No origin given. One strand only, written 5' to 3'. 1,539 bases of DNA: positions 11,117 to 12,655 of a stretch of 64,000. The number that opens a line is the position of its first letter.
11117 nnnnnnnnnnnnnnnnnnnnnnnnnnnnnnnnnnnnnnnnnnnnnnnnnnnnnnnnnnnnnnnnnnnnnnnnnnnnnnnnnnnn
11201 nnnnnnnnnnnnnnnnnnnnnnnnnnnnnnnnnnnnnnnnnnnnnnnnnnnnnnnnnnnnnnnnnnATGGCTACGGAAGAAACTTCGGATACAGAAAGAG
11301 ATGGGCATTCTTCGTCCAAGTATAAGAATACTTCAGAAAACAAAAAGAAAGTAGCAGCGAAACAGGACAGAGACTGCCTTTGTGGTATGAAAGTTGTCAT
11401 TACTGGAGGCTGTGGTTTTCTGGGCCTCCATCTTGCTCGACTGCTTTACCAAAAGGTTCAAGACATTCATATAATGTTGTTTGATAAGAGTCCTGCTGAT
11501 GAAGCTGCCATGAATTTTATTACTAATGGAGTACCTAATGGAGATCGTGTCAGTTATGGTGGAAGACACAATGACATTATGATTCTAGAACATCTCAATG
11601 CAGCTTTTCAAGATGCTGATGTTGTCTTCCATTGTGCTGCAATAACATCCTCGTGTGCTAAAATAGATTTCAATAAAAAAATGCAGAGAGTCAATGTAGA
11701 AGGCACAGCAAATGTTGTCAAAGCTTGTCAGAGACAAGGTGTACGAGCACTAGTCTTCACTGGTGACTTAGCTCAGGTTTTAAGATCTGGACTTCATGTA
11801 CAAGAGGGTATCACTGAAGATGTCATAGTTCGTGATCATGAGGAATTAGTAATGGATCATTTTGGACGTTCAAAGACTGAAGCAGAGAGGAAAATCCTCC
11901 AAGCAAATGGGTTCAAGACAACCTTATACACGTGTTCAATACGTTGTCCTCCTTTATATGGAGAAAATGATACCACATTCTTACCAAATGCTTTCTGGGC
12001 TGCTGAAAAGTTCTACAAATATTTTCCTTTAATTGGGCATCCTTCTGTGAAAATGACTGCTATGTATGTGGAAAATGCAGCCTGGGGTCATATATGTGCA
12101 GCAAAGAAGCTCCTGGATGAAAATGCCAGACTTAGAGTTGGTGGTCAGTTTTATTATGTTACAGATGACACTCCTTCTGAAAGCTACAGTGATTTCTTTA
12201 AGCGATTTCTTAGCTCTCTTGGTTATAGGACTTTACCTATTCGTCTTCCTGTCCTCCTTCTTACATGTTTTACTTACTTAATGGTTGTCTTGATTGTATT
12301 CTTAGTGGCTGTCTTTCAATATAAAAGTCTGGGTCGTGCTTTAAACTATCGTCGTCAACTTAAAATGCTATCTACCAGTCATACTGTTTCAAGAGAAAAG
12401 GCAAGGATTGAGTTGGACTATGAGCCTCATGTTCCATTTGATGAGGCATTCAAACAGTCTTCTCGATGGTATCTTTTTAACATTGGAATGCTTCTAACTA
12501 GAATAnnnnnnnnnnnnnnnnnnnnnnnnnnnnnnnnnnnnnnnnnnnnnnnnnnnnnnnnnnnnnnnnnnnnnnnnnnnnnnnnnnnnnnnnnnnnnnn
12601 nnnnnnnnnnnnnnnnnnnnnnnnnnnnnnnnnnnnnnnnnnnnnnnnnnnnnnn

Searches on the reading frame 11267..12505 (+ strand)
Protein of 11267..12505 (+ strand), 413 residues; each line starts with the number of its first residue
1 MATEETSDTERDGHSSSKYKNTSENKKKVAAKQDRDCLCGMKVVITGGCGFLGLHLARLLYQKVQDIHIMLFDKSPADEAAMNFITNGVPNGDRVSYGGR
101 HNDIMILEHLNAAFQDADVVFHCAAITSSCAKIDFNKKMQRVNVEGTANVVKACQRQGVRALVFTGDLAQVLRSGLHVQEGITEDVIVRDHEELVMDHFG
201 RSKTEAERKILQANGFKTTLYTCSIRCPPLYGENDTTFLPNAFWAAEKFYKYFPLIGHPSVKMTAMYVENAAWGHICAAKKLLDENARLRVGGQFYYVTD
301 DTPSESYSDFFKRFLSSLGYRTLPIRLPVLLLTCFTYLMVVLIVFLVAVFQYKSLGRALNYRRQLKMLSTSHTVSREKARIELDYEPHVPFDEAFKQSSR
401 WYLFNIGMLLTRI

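Call 33: find_homologous_proteins(query=window:11267-12505:+)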
Query seq(413 aa) (413 aa): 106 proteins with E <= 0.001 among 4296 candidates.
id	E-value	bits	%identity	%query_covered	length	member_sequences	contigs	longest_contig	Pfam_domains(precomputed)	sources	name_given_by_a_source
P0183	1.5e-277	938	99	100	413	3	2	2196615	PF04321.24,PF16363.12,PF02719.22,PF01073.26,PF07993.19,PF01370.28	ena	-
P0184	2.7e-251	851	89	99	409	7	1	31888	PF08659.17,PF04321.24,PF16363.12,PF02719.22,PF01073.26,PF07993.19,PF01370.28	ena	-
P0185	9.5e-226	767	89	91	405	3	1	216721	PF08659.17,PF04321.24,PF16363.12,PF02719.22,PF01073.26,PF07993.19,PF01370.28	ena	-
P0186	2.4e-117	410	48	96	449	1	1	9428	PF04321.24,PF16363.12,PF02719.22,PF01073.26,PF07993.19,PF01370.28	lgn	-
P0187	3.3e-112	393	50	88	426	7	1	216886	PF08659.17,PF04321.24,PF16363.12,PF02719.22,PF01073.26,PF07993.19,PF01370.28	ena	-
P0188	1.0e-109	385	48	96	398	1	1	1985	PF04321.24,PF16363.12,PF02719.22,PF01073.26,PF07993.19,PF01370.28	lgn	-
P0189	2.6e-108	381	51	88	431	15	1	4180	PF08659.17,PF04321.24,PF16363.12,PF02719.22,PF01073.26,PF07993.19,PF13460.13,PF01370.28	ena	-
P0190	1.4e-107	378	49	88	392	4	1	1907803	PF02719.22,PF01073.26,PF07993.19,PF13460.13,PF01370.28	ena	-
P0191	1.9e-106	374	48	89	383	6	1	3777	PF04321.24,PF02719.22,PF01073.26,PF07993.19,PF01370.28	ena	-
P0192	2.7e-106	374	51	88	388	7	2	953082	PF08659.17,PF04321.24,PF16363.12,PF02719.22,PF01073.26,PF07993.19,PF01370.28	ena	-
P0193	2.5e-102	361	46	96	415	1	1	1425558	PF08659.17,PF04321.24,PF16363.12,PF02719.22,PF01073.26,PF07993.19,PF01370.28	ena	-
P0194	1.7e-101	358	44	93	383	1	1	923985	PF04321.24,PF02719.22,PF01073.26,PF07993.19,PF13460.13,PF01370.28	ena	-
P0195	7.2e-101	356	47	88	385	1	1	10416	PF04321.24,PF02719.22,PF01073.26,PF07993.19,PF13460.13,PF01370.28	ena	-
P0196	2.4e-100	354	44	98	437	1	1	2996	PF16363.12,PF02719.22,PF01073.26,PF07993.19,PF01370.28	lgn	-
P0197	3.4e-97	344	45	88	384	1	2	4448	PF02719.22,PF01073.26,PF07993.19,PF01370.28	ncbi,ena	-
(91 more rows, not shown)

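Call 34: find_encoding_contigs(protein=P0183, flank=10000, max_places=4)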
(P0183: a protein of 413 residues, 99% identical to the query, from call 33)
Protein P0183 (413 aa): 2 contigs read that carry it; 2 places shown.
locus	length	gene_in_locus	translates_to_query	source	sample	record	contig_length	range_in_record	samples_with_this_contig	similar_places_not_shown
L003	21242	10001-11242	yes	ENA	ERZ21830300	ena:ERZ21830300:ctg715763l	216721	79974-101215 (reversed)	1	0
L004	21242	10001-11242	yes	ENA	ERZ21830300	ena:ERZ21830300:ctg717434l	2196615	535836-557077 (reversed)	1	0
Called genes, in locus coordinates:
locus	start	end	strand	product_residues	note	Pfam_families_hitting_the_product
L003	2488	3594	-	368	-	-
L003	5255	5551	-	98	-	-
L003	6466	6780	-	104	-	-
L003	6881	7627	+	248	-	PF00173:Cyt-b5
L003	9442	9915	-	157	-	-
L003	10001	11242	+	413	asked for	PF01073:3Beta_HSD, PF01370:Epimerase, PF02719:Polysacc_synt_2, PF04321:RmlD_sub_bind, PF16363:GDP_Man_Dehyd (weak), PF07993:NAD_binding_4 (weak)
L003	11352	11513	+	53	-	-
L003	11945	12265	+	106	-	-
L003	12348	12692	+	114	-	-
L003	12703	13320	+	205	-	-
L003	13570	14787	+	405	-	PF01073:3Beta_HSD, PF01370:Epimerase, PF02719:Polysacc_synt_2, PF04321:RmlD_sub_bind, PF08659:KR (faint), PF16363:GDP_Man_Dehyd, PF07993:NAD_binding_4 (weak)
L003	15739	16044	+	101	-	-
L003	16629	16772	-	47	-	-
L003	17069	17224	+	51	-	-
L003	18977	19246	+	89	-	-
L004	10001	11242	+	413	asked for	PF01073:3Beta_HSD, PF01370:Epimerase, PF02719:Polysacc_synt_2, PF04321:RmlD_sub_bind, PF16363:GDP_Man_Dehyd (weak), PF07993:NAD_binding_4 (weak)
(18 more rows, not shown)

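Call 35: find_encoding_contigs(protein=P0184, flank=10000, max_places=4)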
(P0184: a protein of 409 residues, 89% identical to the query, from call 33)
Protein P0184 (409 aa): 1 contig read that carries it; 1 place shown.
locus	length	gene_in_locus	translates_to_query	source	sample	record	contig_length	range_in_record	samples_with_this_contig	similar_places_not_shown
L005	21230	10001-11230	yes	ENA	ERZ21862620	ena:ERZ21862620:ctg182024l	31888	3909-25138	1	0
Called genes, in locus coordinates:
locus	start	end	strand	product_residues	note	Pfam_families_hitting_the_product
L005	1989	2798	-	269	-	-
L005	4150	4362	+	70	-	-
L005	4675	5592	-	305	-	-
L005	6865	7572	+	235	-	PF00173:Cyt-b5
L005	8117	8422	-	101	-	PF00856:SET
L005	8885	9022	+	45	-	-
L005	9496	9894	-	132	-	-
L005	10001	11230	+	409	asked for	PF01370:Epimerase, PF02719:Polysacc_synt_2, PF04321:RmlD_sub_bind, PF08659:KR (faint), PF01073:3Beta_HSD, PF16363:GDP_Man_Dehyd, PF07993:NAD_binding_4 (weak)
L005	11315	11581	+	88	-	-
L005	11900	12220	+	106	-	PF00531:Death (weak)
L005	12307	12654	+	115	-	-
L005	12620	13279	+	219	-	-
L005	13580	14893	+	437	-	PF01073:3Beta_HSD, PF01370:Epimerase, PF02719:Polysacc_synt_2, PF04321:RmlD_sub_bind, PF16363:GDP_Man_Dehyd, PF07993:NAD_binding_4 (weak)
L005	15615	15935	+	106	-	PF00531:Death (weak)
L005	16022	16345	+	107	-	-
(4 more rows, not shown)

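Call 36: find_encoding_contigs(protein=P0185, flank=10000, max_places=4)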
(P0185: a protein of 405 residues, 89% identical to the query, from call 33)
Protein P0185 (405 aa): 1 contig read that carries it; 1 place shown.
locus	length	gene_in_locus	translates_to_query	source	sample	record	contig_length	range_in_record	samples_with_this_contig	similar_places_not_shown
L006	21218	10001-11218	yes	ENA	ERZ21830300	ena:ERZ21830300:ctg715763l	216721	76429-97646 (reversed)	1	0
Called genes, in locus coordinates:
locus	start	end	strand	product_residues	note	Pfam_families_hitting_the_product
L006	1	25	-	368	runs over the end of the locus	-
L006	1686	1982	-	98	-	-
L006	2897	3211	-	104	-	-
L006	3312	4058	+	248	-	PF00173:Cyt-b5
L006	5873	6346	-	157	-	-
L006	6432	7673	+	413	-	PF01073:3Beta_HSD, PF01370:Epimerase, PF02719:Polysacc_synt_2, PF04321:RmlD_sub_bind, PF16363:GDP_Man_Dehyd (weak), PF07993:NAD_binding_4 (weak)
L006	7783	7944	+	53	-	-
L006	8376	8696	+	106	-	-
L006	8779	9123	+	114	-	-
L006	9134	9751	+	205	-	-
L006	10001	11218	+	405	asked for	PF01073:3Beta_HSD, PF01370:Epimerase, PF02719:Polysacc_synt_2, PF04321:RmlD_sub_bind, PF08659:KR (faint), PF16363:GDP_Man_Dehyd, PF07993:NAD_binding_4 (weak)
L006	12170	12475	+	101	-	-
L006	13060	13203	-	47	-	-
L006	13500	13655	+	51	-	-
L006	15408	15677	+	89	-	-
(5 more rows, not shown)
